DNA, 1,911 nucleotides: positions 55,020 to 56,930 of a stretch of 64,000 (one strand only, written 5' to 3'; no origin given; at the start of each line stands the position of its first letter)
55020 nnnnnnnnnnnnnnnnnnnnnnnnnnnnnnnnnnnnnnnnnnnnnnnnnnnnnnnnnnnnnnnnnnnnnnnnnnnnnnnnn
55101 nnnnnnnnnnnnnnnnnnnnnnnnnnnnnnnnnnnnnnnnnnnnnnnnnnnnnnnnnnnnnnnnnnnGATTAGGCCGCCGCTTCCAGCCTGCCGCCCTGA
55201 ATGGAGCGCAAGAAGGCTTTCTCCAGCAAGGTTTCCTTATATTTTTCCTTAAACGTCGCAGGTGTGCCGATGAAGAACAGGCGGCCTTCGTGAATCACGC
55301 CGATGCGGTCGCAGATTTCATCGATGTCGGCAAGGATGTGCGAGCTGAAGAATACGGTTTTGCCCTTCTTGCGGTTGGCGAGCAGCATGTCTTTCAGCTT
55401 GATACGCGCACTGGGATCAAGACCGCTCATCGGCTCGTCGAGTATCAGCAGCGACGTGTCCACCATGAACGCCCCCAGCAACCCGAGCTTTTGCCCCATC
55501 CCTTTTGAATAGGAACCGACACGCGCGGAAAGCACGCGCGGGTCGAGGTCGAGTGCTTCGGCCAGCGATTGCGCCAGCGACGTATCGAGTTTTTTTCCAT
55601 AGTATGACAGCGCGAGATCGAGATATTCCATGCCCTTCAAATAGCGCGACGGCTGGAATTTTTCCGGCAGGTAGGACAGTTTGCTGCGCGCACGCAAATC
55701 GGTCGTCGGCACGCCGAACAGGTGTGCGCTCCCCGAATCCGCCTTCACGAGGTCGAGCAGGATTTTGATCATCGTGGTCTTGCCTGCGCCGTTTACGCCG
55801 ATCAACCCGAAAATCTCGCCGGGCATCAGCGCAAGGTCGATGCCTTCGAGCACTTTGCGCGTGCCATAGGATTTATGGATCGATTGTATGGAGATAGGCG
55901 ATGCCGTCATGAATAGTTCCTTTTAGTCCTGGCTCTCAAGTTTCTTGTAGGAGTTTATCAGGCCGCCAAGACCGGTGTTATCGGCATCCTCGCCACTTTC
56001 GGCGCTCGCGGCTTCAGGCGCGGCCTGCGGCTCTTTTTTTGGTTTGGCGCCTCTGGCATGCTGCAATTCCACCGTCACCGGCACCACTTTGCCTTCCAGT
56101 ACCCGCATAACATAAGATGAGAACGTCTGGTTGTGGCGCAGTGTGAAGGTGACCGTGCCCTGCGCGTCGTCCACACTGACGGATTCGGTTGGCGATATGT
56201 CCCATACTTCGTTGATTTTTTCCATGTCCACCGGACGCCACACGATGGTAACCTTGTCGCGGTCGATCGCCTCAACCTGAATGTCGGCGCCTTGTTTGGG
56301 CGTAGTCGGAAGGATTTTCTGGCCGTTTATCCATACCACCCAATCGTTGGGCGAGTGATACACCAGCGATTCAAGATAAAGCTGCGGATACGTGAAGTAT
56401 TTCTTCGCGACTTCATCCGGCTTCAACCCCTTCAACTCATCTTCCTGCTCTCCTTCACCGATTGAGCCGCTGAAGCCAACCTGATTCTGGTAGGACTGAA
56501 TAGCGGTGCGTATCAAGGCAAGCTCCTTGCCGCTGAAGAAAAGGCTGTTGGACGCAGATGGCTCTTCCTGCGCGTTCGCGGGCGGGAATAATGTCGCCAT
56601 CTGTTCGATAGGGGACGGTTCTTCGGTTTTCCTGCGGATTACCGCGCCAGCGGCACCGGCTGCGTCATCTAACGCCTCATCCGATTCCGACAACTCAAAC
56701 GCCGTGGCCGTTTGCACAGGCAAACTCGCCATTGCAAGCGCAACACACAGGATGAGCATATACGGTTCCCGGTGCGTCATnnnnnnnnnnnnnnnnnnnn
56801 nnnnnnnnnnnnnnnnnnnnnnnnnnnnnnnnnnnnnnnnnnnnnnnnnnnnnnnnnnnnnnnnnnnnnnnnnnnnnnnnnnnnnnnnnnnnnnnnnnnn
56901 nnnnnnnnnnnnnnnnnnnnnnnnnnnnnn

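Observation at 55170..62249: Non-canonical type IV filament assembly operon: pilB-pilC, three unassignable envelope proteins, and an ABC ATPase, with no secretin or prepilin peptidase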

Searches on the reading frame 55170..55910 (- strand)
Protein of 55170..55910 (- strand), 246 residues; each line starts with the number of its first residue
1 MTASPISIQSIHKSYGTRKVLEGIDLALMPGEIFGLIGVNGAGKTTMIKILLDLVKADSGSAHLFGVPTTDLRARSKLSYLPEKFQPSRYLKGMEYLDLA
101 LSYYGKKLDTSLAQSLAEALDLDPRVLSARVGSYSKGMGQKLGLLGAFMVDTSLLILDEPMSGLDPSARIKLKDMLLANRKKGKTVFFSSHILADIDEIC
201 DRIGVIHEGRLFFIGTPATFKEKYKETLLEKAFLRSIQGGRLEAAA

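Call 3: search_protein_families(library=pfam, proteins=[window:55170-55910:-], max_evalue=1)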
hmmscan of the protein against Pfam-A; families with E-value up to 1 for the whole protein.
window:55170-55910:- (246 aa): 13 families
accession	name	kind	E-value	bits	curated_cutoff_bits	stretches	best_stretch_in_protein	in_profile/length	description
PF00005.33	ABC_tran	-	1.4e-20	74.8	25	1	21-161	1-136/137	ABC transporter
PF13304.12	AAA_21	-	2.4e-12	48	27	2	133-192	237-299/304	AAA domain, putative AbiEii toxin, Type IV TA system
PF13401.12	AAA_22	-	0.033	14.9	27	1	36-159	10-92/130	AAA domain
PF13604.12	AAA_30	-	0.044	13.9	27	1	33-60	20-46/191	AAA domain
PF13476.12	AAA_23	-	0.049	14.7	27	1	24-51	15-39/201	AAA domain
PF02367.23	TsaE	-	0.059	13.8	26.6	1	17-56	7-46/128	Threonylcarbamoyl adenosine biosynthesis protein TsaE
PF00448.28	SRP54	-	0.067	13.3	22.7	1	36-70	6-40/196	SRP54-type protein, GTPase domain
PF19993.5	DO-GTPase2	-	0.07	13.2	27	1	34-60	3-29/226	Double-GTPase 2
PF02223.23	Thymidylate_kin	-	0.11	12.6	27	1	38-78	3-42/185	Thymidylate kinase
PF02463.25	SMC_N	-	0.13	12.1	40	0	32-49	25-42/220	RecF/RecN/SMC N terminal domain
PF03205.20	MobB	-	0.15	12.4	26.6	1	33-57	1-25/133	Molybdopterin guanine dinucleotide synthesis protein B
PF07693.20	KAP_NTPase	-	0.18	11.5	20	1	30-63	19-52/293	KAP family P-loop domain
PF01443.25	Viral_helicase1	-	0.3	11.3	21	1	38-81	5-39/228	Viral superfamily 1 RNA helicase core domain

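Call 4: search_protein_families(library=ncbifam, proteins=[window:55170-55910:-], max_evalue=1)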
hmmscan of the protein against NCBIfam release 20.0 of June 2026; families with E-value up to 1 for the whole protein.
window:55170-55910:- (246 aa): 197 families (the best 25 are shown)
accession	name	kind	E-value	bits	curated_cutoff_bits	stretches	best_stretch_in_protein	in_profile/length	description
TIGR01188.1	drrA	subfamily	4e-44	151.1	312.45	1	13-230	1-221/302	daunorubicin resistance ABC transporter, ATP-binding protein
NF033858.1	ABC2_perm_RbbA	equivalog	1.5e-38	132.3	1050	1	6-238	267-502/909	ribosome-associated ATPase/putative transporter RbbA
TIGR03522.1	GldA_ABC_ATP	equivalog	2.1e-38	132.5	402.6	1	6-229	3-228/301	gliding motility-associated ABC transporter ATP-binding subunit GldA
TIGR03740.1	galliderm_ABC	subfamily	2.5e-38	132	309.75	1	7-215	2-206/223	lantibiotic protection ABC transporter ATP-binding subunit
NF010060.0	PRK13537.1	equivalog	7.4e-37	126.9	521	1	1-220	11-233/314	nodulation factor ABC transporter ATP-binding protein NodI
NF010059.0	PRK13536.1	equivalog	3.7e-33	114.7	549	1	4-220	42-261/342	nodulation factor ABC transporter ATP-binding protein NodI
TIGR01288.1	nodI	equivalog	7.5e-32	110.5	424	1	6-220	5-222/303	nodulation factor ABC transporter ATP-binding protein NodI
TIGR04406.1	LPS_export_lptB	equivalog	1.2e-29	103.3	240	1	7-221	3-223/239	LPS export ABC transporter ATP-binding protein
NF047565.1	PSM_export_PmtA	equivalog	3.2e-29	102.1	350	1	20-225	16-220/282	phenol-soluble modulin export ABC transporter ATP-binding protein PmtA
NF047568.1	PSM_export_PmtC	equivalog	4.2e-29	101.9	375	1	7-211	2-198/290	phenol-soluble modulin export ABC transporter ATP-binding protein PmtC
TIGR03864.1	PQQ_ABC_ATP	hypoth_equivalog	3.4e-28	98.7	302.25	1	6-235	2-234/236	ABC transporter, ATP-binding subunit, PQQ-dependent alcohol dehydrogenase system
TIGR04521.1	ECF_ATPase_2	equivalog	8.3e-27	94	330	2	112-224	123-236/279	energy-coupling factor transporter ATPase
NF011967.0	PRK15439.1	equivalog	1.5e-26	92.9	586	1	6-222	12-229/510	autoinducer 2 ABC transporter ATP-binding protein LsrA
TIGR02315.1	ABC_phnC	equivalog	1.4e-24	86.8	266.1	2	106-224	119-237/243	phosphonate ABC transporter ATP-binding protein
TIGR01186.1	proV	subfamily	4e-24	85.4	326.6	1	15-220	3-217/363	betaine/proline/choline family ABC transporter ATP-binding protein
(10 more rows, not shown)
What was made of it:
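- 55170..55910 (-): ABC-2/type V-exporter-class ABC ATPase with intact Walker A, signature, Walker B and H-loop motifs. No permease gene lies nearby. NCBIfam drrA scores 151 and GldA 132, both below cutoff (calls 3, 4).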

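Call 85: search_solved_structures(query=window:55170-55910:-, max_evalue=1e-25)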
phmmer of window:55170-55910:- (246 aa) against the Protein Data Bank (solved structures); distinct sequences matched with E-value up to 1e-25: 20.
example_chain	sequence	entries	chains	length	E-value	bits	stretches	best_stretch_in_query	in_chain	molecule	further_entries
8edw_A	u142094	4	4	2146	1.7e-46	162.2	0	20-224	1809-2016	Phospholipid-transporting ATPase ABCA7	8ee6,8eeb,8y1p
8eop_A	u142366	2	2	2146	1.1e-45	159.4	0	20-224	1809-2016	Phospholipid-transporting ATPase ABCA7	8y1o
7lkp_A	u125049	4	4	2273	3.5e-45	157.8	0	18-224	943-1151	Retinal-specific phospholipid-transporting ATPase ABCA4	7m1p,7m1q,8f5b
7e7i_A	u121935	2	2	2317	3.7e-45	157.7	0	18-224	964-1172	Retinal-specific phospholipid-transporting ATPase ABCA4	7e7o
7lkz_A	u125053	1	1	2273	2.4e-44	155.1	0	18-224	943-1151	Retinal-specific phospholipid-transporting ATPase ABCA4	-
7e7q_A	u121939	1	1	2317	2.6e-44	155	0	18-224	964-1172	Retinal-specific phospholipid-transporting ATPase ABCA4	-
7w01_A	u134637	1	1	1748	4.1e-43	151.1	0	4-227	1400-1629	Phospholipid-transporting ATPase ABCA3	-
1vpl_A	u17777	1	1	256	2.7e-42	148.4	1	6-235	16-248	ABC transporter, ATP-binding protein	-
7w02_A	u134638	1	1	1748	2.8e-42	148.3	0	4-227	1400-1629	Phospholipid-transporting ATPase ABCA3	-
7tbz_A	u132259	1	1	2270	2.4e-41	145.3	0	6-222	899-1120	ATP-binding cassette, sub-family A (ABC1), member 1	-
7tby_A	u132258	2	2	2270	2.4e-41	145.3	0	6-222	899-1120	ATP-binding cassette, sub-family A (ABC1), member 1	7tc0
7tdt_A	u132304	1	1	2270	2.4e-41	145.3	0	6-222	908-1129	Phospholipid-transporting ATPase ABCA1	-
5xjy_A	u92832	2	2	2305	2.5e-41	145.2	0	6-222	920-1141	ATP-binding cassette sub-family A member 1 | Phospholipid-transporting ATPase ABCA1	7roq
7tbw_A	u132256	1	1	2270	1.6e-40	142.5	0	6-222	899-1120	ATP-binding cassette, sub-family A (ABC1), member 1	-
8k1n_E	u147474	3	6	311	6.3e-37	130.8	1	5-216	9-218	Multidrug efflux system ATP-binding protein Rv1218c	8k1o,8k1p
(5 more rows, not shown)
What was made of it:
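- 55170..55910 (-): Best PDB matches are ABCA NBDs, 1vpl, Rv1218c and NosF (call 85).
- On ABC transporter (ABC-2 / type V exporter class): The NBD is met: ABC_tran 74.8 bits with motifs intact (call 3), and the nearest PDB matches are ABCA, NosF and Rv1218c NBDs (call 85).
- Its sequence is an ordinary ABC-2-class nucleotide-binding domain (calls 4, 85).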

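Call 86: search_protein_families(library=padloc, proteins=[window:55170-55910:-], max_evalue=0.01)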
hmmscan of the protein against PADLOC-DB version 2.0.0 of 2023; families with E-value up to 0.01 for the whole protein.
window:55170-55910:- (246 aa): 20 families
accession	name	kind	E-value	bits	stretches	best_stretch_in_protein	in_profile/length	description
PDLC04135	mad3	-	1.6e-22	78.6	2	129-208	259-339/374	mads_3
PDLC02980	AriA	-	4e-12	44.7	2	122-192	195-299/304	-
PDLC04140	mad8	-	1.6e-10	39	1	17-197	13-238/314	mads_8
PDLC04214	HEC-02A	-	3.1e-07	28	1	148-191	234-277/338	-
PDLC02914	ATPase-Toprim_I-B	-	3.3e-07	27.9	1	25-58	19-52/443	-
PDLC04213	HEC-02A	-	4.2e-07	27.8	0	36-59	28-51/337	-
PDLC03878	NsnB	-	6.6e-05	20.8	0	36-59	26-49/345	-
PDLC04175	HEC-01A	-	0.00011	19.3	0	25-51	21-45/363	-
PDLC04239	PDC-M01A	-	0.00017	18.2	0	31-56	201-226/552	-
PDLC04164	AriA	-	0.00022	18.9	1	35-64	31-60/253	-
PDLC04244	PDC-M01A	-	0.00083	16.3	0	28-51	187-210/482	-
PDLC02335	AbiLi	-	0.0012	16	0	35-54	80-99/326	AbiLi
PDLC04541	PDC-M25A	-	0.0013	15.9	0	20-51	12-41/380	-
PDLC04235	PDC-M01A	-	0.0023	14.8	0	30-61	185-216/510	-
PDLC04238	PDC-M01A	-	0.0024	14.7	0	27-54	195-222/564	-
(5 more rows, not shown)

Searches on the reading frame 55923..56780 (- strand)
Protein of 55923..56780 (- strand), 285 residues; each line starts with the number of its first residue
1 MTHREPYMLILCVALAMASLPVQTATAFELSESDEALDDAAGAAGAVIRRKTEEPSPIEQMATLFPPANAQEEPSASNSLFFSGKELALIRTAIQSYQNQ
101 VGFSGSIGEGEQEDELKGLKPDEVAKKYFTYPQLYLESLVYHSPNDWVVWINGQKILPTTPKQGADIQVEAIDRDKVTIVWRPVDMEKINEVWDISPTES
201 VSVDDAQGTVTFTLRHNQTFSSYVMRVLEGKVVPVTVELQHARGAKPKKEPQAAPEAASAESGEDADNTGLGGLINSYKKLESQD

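Call 3: search_protein_families(library=pfam, proteins=[window:55923-56780:-], max_evalue=1)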
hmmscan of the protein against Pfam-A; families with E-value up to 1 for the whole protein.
window:55923-56780:- (285 aa): 1 family
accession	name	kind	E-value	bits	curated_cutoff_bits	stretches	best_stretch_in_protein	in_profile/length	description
PF02369.22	Big_1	-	0.16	12.5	34.9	1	166-237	20-90/93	Bacterial Ig-like domain (group 1)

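Call 4: search_protein_families(library=ncbifam, proteins=[window:55923-56780:-], max_evalue=1)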
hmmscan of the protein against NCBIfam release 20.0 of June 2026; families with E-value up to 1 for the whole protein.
window:55923-56780:- (285 aa): 0 families

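Call 17: find_homologous_proteins(query=window:55923-56780:-)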
Query window:55923-56780:- (285 aa): 32 proteins with E <= 0.001 among 3556 candidates.
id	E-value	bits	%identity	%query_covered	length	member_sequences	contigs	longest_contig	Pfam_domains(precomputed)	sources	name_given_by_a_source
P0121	2.6e-184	629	100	100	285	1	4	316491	-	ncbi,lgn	-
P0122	2.0e-53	200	42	99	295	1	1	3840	-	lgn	-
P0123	2.9e-51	193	47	73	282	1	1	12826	-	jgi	jgi:hypothetical protein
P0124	1.1e-49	187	47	76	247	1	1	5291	-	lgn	-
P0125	2.0e-49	187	47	75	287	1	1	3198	-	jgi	jgi:hypothetical protein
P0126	2.6e-47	180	42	73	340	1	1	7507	-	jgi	jgi:hypothetical protein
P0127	3.9e-46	176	44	73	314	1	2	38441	-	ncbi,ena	-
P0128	8.6e-46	175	42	74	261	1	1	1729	-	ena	-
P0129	1.7e-45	174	42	71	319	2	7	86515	-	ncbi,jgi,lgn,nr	ncbi:MAG: hypothetical protein LW823_05440 [Rickettsiales bacterium]|jgi:hypothetical protein|nr:hyp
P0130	1.1e-44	171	44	71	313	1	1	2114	-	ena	-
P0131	3.0e-43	166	43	73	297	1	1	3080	-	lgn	-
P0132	3.6e-43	166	44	71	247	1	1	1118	-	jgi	jgi:hypothetical protein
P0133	7.0e-43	165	42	81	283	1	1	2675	-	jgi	jgi:hypothetical protein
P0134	1.0e-42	165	43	71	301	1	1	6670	-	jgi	jgi:hypothetical protein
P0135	4.6e-42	162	46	63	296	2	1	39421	-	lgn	-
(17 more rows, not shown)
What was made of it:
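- Checked: X3 has 32 homologues (call 17).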

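Call 36: predict_structure(alignment_id=A2)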
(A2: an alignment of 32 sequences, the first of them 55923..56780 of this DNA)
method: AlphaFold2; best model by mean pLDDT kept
length: 285 residues; sequences in the alignment: 32
mean_pLDDT: 68.5   pTM: 0.43
mean pLDDT of the five models: 68.5, 67.0, 65.9, 64.8, 64.0
residues with pLDDT >= 90: 60; 70-90: 85; 50-70: 54; < 50: 86
segments of 3 or more residues with pLDDT < 50: 1-3, 24-51, 53-55, 65-71, 103-116, 118-120, 242-249, 251-269
pLDDT, mean of each block of 10 residues (from residue 1): 63 82 49 41 40 52 48 64 83 77 48 47 57 86 94 93 87 95 90 89 96 90 77 67 48 44 45 70 63
secondary structure, 60 per line:
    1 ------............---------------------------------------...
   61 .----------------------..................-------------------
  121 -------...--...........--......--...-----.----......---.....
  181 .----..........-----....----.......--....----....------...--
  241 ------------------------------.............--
elements in order: H7-18 H58-61 H84-101 E128-130 E133-143 E146-151 E154-156 E167-172 E176-181 H186-195 E201-204 E209-215 E218-221 E226-229 E236-238 H271-283
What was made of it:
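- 55923..56780 (-): X3: a periplasmic protein. It has a signal peptide or anchor, a disordered Pro/Ala linker, a conserved helix (84-101), a beta domain (128-238) whose first six strands resemble an HR domain (PilP/GspC/GspB), and a conserved C-terminal amphipathic helix. AF2 core pLDDT about 90, mean 68.5 (call 36).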

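Call 40: fold_search(model_id=the predicted structure, library=pdb)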
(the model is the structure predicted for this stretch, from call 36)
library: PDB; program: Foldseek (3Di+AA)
matches with E <= 10: 520; with E <= 0.001: 0
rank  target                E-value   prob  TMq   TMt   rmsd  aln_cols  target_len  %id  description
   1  6k4y_M                2.7e-02  0.63  0.15  0.19  19.3       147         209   12  CryoEM structure of sigma appropriation complex (released 2019-08-07)
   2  5jlt_B                3.1e-02  0.85  0.15  0.30   6.1        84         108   12  The crystal structure of the bacteriophage T4 MotA C-terminal domain in complex with dsDNA reveals a novel protein-DNA (released 2017-05-03)
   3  5jlt_A                4.3e-02  0.82  0.15  0.30   6.2        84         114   14  The crystal structure of the bacteriophage T4 MotA C-terminal domain in complex with dsDNA reveals a novel protein-DNA (released 2017-05-03)
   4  1kaf_E                4.9e-02  0.80  0.15  0.31   6.2        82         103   15  DNA Binding Domain Of The Phage T4 Transcription Factor MotA (AA105-211) (released 2001-11-21)
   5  4wfw                  5.2e-02  1.00  0.14  0.45   2.8        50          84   30  The crystal structure of Dickeya dadantii GspB from the type 2 secretion system (released 2015-09-30)
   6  5jlt_D                5.2e-02  0.80  0.15  0.31   6.1        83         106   17  The crystal structure of the bacteriophage T4 MotA C-terminal domain in complex with dsDNA reveals a novel protein-DNA (released 2017-05-03)
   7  1kaf_A                5.8e-02  0.75  0.15  0.30   6.1        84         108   12  DNA Binding Domain Of The Phage T4 Transcription Factor MotA (AA105-211) (released 2001-11-21)
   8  5jlt_C                6.5e-02  0.72  0.15  0.30   6.2        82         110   15  The crystal structure of the bacteriophage T4 MotA C-terminal domain in complex with dsDNA reveals a novel protein-DNA (released 2017-05-03)
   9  2ivw_MODEL_1_A        1.0e-01  0.60  0.17  0.35  24.6       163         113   12  The solution structure of a domain from the Neisseria meningitidis PilP pilot protein. (released 2007-02-13)
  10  9cnz_C                3.1e-01  0.13  0.11  0.17  11.3        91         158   11  Structure of BAM complexed with PTB2 ligand in detergent (released 2024-12-25)
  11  3epu_B                3.1e-01  0.08  0.10  0.16  12.9       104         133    9  Crystal Structure of STM2138, a novel virulence chaperone in Salmonella (released 2009-09-29)
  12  3epu_A                3.3e-01  0.11  0.10  0.17   9.7        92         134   10  Crystal Structure of STM2138, a novel virulence chaperone in Salmonella (released 2009-09-29)
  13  4gf3_A                3.5e-01  0.18  0.14  0.25   5.9        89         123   11  Structure of a SycH-YopH Chaperone-Effector Complex (released 2013-03-27)
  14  7hqq_A                3.7e-01  0.06  0.07  0.08  24.4       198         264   11  PanDDA analysis group deposition -- Crystal Structure of FatA in complex with Z1198147845 (released 2025-08-13)
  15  6t6d_D                4.2e-01  0.09  0.10  0.10  10.6        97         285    8  Crystal structure of the ACVR1 (ALK2) kinase in complex with the compound M4K2149 (released 2019-10-30)
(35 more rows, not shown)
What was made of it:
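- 55923..56780 (-): The weak top hits include GspB 4wfw (E 0.05, 30% identity over 50 columns) and PilP 2ivw (call 40).
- On HR-domain proteins PilP/GspC/GspB (X3): Foldseek: GspB 4wfw at E 0.05 (30% identity over 50 columns, rmsd 2.8) and PilP 2ivw at E 0.1; nothing below 1e-3 (call 40).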

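Call 45: search_solved_structures(query=A2, max_evalue=10)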
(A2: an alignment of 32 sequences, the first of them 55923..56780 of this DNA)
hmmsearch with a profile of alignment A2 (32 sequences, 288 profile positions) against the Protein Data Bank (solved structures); distinct sequences matched with E-value up to 10: 6.
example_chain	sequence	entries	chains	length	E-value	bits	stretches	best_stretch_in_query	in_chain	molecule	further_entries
8oty_A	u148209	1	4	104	0.011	18.7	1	155-225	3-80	Titin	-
8q6t_I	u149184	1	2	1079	0.059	16.3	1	156-225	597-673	Titin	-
3lpw_A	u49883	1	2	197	0.85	12.5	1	156-184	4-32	A77-A78 domain from Titin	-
9o9r_A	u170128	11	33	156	2.1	11.2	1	24-91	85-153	nucleoside-diphosphate kinase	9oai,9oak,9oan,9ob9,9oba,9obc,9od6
9zog_A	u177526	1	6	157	2.1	11.1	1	24-91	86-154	nucleoside-diphosphate kinase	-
8g4l_bm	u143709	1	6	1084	2.5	10.9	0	156-184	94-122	Titin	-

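Call 86: search_protein_families(library=padloc, proteins=[window:55923-56780:-], max_evalue=0.01)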
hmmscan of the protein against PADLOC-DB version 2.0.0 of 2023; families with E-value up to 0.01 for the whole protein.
window:55923-56780:- (285 aa): 0 families

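Call 90: search_protein_families(library=pfam, alignment_id=A4, max_evalue=0.1)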
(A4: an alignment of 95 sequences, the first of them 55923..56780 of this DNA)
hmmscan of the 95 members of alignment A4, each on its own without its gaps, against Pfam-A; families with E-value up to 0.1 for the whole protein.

A. member 1, window:55923-56780:- (285 aa): 0 families

B. families by the number of members that match (of 95 scanned): 21 families
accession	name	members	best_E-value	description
PF16537.11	T2SSB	3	0.0093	Type II secretion system protein B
PF24643.1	DUF7637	2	0.035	Domain of unknown function (DUF7637)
PF08153.17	NGP1NT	2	0.046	NGP1NT (NUC091) domain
PF06543.17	Lac_bphage_repr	1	0.0069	Lactococcus bacteriophage repressor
PF16441.10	DUF5038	1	0.0077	Domain of unknown function (DUF5038)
PF10883.13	DUF2681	1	0.013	Protein of unknown function (DUF2681)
PF04625.18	DEC-1_N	1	0.015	DEC-1 protein, N-terminal region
PF04977.20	DivIC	1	0.018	Septum formation initiator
PF20848.2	ExoU_mid_dom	1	0.023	ExoU toxin, middle helical domain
PF01966.28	HD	1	0.03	HD domain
PF11928.13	DUF3446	1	0.051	Early growth response N-terminal domain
PF00490.27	ALAD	1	0.056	Delta-aminolevulinic acid dehydratase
PF22247.2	Diox-like_N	1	0.056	Catechol 2,3-dioxygenase-like N-terminal domain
PF23868.1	Mmc1_C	1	0.06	Mmc1 C-terminal domain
PF10800.13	DUF2528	1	0.064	Protein of unknown function (DUF2528)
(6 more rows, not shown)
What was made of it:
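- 55923..56780 (-): Pfam T2SSB is the most frequent weak hit, in 3 members with best E 0.009 (call 90).
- On HR-domain proteins PilP/GspC/GspB (X3): Pfam T2SSB is hit in 3 of the 95 members of the mixed X1+X3 set, best E 0.009 (call 90).
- X3: weak matches to HR-fold proteins by structure (call 40) and by sequence profile (call 90). X3's best weak matches are secretin-N0-binding HR domains (calls 40, 90).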
